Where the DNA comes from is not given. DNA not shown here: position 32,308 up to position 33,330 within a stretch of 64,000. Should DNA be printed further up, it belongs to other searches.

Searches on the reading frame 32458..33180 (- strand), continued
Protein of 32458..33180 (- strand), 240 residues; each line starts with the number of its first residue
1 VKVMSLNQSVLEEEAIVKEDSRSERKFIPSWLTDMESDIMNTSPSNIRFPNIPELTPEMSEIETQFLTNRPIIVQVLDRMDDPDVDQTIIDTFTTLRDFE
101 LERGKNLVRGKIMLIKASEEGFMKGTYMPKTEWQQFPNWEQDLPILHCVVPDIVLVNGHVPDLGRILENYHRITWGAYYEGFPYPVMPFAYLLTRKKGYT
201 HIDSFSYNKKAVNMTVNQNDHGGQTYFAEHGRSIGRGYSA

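Call 62: fold_search(model_id=the predicted structure, library=viral)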
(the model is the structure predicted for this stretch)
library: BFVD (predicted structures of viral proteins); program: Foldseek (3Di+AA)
matches with E <= 10: 341; with E <= 0.001: 0
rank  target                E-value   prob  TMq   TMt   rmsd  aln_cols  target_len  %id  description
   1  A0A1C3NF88            1.8e-01  0.06  0.11  0.03  14.1       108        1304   18  (no name in the UniProt tables at hand)
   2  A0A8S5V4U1            2.5e-01  0.14  0.20  0.10  11.1       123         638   11  Integrase [Siphoviridae sp. ct87j35]
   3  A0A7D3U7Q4            2.8e-01  0.08  0.17  0.06  15.2       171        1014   11  (no name in the UniProt tables at hand)
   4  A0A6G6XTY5            3.0e-01  0.06  0.16  0.10  18.1       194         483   12  (no name in the UniProt tables at hand)
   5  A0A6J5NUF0            3.6e-01  0.11  0.14  0.09  11.7       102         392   12  DNA 5'-3' helicase DnaB [uncultured Caudovirales phage]
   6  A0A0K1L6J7            3.6e-01  0.06  0.11  0.16  16.4       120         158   15  ORF_089L [Scale drop disease virus]
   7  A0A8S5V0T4            4.7e-01  0.11  0.20  0.10   8.6       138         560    9  Terminase large subunit [Siphoviridae sp. ct3r22]
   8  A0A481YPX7            5.0e-01  0.03  0.11  0.07  16.5       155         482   12  Uncharacterized protein [Pithovirus LCDPAC02]
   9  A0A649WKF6            5.3e-01  0.14  0.18  0.22   9.8       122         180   12  (no name in the UniProt tables at hand)
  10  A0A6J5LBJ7            5.3e-01  0.05  0.13  0.07  12.6       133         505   10  DnaB Replicative DNA helicase [uncultured Caudovirales phage]
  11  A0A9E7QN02            6.0e-01  0.06  0.12  0.08  10.8       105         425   12  (no name in the UniProt tables at hand)
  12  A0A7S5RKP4            6.4e-01  0.06  0.19  0.11  10.3       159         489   15  (no name in the UniProt tables at hand)
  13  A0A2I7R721            6.4e-01  0.03  0.14  0.08  14.5       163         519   12  (no name in the UniProt tables at hand)
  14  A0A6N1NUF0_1          7.2e-01  0.06  0.14  0.05  19.4       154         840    8  Glycosyltransferases group 1 [Tupanvirus soda lake]
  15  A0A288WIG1            8.2e-01  0.06  0.17  0.10  21.1       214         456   12  DNA helicase 2 [Erinnyis ello granulovirus]
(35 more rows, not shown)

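Call 66: search_protein_families(library=pfam, proteins=[L008:1482-2057:-, L012:2072-2677:-], max_evalue=0.01)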
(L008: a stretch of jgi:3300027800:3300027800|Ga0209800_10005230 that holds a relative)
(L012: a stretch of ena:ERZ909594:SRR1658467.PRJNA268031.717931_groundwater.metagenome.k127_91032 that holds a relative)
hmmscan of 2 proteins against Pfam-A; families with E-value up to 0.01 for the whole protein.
L008:1482-2057:- (191 aa): 0 families

L012:2072-2677:- (201 aa): 0 families

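Call 81: find_related_loci(query=A8, collection=metagenome_contigs, flank=6000)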
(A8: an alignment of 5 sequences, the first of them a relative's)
Query A8 (215 aa) in metagenome_contigs; peptide patterns used: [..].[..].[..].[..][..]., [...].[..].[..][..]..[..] (x = any residue, [..] = any of these).
496 stretches matched a pattern; 4 encode a relative of the query (tblastn E <= 1e-3); 4 distinct loci.
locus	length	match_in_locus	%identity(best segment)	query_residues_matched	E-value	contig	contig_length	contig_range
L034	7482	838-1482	100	1-215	3e-148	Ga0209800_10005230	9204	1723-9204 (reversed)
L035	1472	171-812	65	2-214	1e-100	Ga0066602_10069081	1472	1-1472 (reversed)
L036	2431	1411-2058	64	2-214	5e-93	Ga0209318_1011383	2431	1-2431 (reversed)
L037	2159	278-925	64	2-214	9e-94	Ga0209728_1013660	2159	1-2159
